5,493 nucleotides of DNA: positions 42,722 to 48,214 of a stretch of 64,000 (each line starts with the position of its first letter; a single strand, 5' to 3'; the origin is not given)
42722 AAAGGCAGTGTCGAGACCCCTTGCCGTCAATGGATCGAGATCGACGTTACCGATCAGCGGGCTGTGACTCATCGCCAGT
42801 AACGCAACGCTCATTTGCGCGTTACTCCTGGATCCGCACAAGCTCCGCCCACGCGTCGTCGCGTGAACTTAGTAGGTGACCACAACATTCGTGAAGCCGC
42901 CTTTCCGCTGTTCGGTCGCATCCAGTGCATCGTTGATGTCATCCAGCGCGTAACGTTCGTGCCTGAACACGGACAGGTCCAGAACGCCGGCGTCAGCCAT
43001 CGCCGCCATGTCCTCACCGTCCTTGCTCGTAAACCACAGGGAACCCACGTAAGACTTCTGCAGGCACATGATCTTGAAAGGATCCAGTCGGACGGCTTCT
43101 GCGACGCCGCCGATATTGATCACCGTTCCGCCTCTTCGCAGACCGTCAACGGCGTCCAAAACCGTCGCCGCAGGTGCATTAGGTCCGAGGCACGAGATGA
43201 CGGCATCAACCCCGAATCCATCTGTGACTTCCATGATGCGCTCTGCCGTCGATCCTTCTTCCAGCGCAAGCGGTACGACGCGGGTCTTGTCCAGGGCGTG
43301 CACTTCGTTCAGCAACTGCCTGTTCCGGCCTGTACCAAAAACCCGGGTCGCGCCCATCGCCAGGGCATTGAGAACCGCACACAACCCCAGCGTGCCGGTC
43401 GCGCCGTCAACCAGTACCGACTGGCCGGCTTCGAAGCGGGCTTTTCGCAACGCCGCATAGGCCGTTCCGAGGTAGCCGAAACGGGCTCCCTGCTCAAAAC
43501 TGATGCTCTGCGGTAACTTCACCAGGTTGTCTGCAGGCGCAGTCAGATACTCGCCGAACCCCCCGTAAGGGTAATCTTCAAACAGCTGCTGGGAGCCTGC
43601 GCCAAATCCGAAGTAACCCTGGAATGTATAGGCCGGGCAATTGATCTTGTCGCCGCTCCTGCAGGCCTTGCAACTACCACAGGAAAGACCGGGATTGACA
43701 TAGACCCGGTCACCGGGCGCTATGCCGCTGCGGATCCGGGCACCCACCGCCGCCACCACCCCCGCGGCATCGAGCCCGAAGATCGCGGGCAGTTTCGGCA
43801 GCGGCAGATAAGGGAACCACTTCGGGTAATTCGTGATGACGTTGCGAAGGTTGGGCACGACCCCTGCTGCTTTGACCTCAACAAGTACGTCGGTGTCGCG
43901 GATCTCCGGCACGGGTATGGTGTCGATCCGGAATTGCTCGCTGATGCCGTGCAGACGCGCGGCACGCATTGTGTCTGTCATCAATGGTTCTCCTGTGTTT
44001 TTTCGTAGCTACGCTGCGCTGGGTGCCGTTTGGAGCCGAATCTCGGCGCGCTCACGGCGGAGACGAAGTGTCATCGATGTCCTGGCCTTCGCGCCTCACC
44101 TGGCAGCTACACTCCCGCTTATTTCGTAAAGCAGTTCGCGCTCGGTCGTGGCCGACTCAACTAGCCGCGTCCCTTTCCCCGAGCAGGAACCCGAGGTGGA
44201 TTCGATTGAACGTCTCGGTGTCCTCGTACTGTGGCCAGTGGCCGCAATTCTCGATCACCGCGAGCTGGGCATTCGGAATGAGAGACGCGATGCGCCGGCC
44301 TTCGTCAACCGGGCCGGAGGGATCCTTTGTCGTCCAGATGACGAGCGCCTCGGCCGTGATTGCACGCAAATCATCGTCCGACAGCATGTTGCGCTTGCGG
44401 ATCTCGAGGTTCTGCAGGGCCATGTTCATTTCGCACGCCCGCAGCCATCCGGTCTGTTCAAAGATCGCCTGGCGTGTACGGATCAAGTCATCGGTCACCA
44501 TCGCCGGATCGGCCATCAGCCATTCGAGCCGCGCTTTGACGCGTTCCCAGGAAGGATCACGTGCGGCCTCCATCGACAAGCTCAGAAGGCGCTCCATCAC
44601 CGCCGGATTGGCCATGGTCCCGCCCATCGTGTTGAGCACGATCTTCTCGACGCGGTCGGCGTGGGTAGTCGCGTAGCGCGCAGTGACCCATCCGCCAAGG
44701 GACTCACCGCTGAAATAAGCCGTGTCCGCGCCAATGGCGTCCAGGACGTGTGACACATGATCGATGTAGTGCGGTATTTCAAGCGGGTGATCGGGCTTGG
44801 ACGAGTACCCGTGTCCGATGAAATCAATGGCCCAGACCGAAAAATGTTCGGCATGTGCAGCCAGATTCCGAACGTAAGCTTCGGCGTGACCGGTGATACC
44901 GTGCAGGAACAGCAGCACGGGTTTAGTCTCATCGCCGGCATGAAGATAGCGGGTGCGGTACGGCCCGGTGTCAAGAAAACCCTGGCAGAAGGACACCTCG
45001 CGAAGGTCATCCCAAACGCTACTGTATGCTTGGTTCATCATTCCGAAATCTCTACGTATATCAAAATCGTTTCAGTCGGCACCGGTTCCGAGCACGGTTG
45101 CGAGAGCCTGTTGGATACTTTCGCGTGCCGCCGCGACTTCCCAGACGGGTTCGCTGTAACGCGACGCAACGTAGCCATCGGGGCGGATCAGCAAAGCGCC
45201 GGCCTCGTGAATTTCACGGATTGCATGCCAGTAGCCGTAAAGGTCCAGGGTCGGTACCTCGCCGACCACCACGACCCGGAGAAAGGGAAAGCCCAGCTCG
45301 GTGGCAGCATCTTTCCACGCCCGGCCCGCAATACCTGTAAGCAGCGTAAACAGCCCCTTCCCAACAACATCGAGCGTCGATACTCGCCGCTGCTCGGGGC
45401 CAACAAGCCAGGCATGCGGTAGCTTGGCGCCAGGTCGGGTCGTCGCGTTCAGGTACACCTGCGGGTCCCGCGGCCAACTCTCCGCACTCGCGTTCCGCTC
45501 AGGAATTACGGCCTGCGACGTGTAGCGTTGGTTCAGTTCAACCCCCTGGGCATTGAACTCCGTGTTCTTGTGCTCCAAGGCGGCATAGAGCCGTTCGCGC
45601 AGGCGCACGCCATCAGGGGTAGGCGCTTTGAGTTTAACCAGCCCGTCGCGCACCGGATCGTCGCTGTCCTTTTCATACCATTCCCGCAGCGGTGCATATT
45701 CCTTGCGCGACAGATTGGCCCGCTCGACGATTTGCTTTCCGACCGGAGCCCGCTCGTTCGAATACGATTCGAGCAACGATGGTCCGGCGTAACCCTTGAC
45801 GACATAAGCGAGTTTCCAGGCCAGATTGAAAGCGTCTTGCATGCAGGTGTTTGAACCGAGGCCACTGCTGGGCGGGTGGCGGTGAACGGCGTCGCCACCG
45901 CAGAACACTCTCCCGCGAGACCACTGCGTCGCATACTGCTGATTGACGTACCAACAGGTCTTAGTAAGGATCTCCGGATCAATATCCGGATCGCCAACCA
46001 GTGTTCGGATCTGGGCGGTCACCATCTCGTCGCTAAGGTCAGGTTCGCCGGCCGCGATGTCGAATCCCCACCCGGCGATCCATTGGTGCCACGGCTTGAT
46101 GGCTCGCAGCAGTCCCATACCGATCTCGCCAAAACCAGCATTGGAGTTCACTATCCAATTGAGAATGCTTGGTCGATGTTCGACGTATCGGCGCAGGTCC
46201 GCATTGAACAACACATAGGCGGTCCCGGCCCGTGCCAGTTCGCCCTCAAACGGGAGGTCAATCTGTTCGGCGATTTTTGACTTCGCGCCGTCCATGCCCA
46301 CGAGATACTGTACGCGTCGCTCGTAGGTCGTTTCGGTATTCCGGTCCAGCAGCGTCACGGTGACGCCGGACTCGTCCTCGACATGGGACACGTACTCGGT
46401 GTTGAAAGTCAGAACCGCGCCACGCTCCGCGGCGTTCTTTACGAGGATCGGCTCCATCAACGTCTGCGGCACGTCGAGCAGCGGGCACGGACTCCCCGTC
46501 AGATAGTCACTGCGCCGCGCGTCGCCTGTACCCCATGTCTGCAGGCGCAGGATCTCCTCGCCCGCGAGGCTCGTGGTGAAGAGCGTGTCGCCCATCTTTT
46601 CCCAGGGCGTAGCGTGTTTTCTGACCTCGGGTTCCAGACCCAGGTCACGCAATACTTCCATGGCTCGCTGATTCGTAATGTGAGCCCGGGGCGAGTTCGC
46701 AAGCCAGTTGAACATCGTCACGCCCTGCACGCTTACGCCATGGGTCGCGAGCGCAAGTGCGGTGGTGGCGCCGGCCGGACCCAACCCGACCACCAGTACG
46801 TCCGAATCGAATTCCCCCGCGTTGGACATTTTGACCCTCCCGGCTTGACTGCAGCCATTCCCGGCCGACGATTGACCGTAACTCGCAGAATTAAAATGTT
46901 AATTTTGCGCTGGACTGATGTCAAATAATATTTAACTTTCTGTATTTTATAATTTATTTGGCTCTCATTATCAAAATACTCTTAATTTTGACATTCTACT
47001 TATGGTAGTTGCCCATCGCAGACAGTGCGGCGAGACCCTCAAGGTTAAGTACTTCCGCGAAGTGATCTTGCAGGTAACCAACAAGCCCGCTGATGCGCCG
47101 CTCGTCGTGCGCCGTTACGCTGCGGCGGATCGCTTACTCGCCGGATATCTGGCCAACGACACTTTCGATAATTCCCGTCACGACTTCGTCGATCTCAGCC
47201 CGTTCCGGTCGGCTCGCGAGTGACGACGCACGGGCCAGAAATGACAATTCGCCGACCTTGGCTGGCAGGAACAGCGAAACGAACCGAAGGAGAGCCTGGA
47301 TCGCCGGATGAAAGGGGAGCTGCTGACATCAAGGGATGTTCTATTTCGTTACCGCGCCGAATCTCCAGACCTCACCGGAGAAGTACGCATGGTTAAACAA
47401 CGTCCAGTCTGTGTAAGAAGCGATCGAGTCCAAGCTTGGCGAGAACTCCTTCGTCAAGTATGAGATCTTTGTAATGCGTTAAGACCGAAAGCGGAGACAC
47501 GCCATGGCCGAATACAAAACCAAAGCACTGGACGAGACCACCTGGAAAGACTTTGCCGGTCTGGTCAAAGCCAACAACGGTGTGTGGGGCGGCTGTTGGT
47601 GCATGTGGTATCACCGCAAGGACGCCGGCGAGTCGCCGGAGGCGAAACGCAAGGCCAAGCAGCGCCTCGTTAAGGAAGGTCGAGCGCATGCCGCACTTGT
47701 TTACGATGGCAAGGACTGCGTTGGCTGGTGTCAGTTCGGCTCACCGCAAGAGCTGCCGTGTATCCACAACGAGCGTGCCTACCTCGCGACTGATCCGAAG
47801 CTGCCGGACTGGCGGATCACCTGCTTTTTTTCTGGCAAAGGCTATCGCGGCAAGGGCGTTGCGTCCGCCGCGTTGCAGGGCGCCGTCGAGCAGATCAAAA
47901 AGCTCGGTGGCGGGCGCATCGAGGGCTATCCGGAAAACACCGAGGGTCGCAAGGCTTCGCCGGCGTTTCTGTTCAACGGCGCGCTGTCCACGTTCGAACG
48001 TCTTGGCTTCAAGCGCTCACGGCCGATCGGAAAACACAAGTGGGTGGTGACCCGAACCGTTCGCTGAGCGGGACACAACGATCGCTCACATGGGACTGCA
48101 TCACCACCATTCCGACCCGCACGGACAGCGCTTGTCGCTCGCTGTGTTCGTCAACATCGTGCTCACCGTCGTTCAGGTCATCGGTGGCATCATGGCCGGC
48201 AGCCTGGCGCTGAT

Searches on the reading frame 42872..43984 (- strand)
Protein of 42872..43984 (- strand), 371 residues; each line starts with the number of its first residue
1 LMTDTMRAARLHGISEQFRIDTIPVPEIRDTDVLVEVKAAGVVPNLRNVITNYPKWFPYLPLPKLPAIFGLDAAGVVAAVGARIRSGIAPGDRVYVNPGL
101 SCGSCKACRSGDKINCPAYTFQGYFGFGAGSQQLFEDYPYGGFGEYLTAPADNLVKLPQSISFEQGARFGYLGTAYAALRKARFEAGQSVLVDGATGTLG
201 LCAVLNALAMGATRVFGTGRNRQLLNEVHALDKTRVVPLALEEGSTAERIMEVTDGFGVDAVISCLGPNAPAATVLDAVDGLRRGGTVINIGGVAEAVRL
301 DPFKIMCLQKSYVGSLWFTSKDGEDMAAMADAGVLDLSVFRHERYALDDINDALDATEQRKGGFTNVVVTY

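Call 55: search_protein_families(library=pfam, proteins=[window:42872-43984:-], max_evalue=0.00001)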
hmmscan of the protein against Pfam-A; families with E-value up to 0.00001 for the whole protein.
window:42872-43984:- (371 aa): 2 families
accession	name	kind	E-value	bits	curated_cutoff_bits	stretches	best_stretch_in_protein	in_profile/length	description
PF08240.17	ADH_N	-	4e-22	78.9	23.5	1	30-159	2-104/104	Alcohol dehydrogenase GroES-like domain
PF00107.32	ADH_zinc_N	-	2.6e-17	63.4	31.8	1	199-329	2-126/129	Zinc-binding dehydrogenase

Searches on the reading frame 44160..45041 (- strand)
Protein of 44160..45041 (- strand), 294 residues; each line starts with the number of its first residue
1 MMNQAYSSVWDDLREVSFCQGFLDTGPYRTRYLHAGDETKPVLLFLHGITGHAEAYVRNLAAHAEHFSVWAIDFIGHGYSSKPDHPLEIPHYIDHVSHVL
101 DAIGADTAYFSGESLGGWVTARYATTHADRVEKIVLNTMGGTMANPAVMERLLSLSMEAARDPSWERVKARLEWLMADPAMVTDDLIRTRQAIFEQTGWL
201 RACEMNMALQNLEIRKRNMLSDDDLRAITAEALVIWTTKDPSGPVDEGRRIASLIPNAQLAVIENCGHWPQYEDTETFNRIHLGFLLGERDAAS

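Call 55: search_protein_families(library=pfam, proteins=[window:44160-45041:-], max_evalue=0.00001)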
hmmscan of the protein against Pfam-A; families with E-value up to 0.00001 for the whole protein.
window:44160-45041:- (294 aa): 3 families
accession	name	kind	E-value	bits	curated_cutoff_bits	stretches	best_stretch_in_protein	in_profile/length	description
PF00561.26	Abhydrolase_1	-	1.5e-25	90.7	25.8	1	41-274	1-244/245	alpha/beta hydrolase fold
PF12697.13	Abhydrolase_6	-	1e-21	79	26.3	1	43-279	1-215/217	Alpha/beta hydrolase family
PF12146.15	Hydrolase_4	-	1.4e-12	47.9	27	1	38-269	2-233/239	Serine aminopeptidase, S33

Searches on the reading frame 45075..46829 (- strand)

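Call 55: search_protein_families(library=pfam, proteins=[window:45075-46829:-], max_evalue=0.00001)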
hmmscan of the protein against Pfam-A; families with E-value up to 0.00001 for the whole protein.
window:45075-46829:- (585 aa): 2 families
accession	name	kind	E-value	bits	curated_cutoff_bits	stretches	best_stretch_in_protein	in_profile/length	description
PF01494.25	FAD_binding_3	-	1.4e-94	317.6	22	1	9-371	2-349/349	FAD binding domain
PF21274.3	Rng_hyd_C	-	9.2e-17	61.7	27.5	1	464-582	2-106/107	Aromatic-ring hydroxylase, C-terminal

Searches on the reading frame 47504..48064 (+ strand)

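Call 55: search_protein_families(library=pfam, proteins=[window:47504-48064:+], max_evalue=0.00001)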
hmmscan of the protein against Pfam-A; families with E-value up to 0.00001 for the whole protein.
window:47504-48064:+ (187 aa): 1 family
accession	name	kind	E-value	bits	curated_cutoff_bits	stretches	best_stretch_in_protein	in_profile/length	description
PF00583.31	Acetyltransf_1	-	8.3e-06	26.5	20.7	0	50-139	23-96/116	Acetyltransferase (GNAT) family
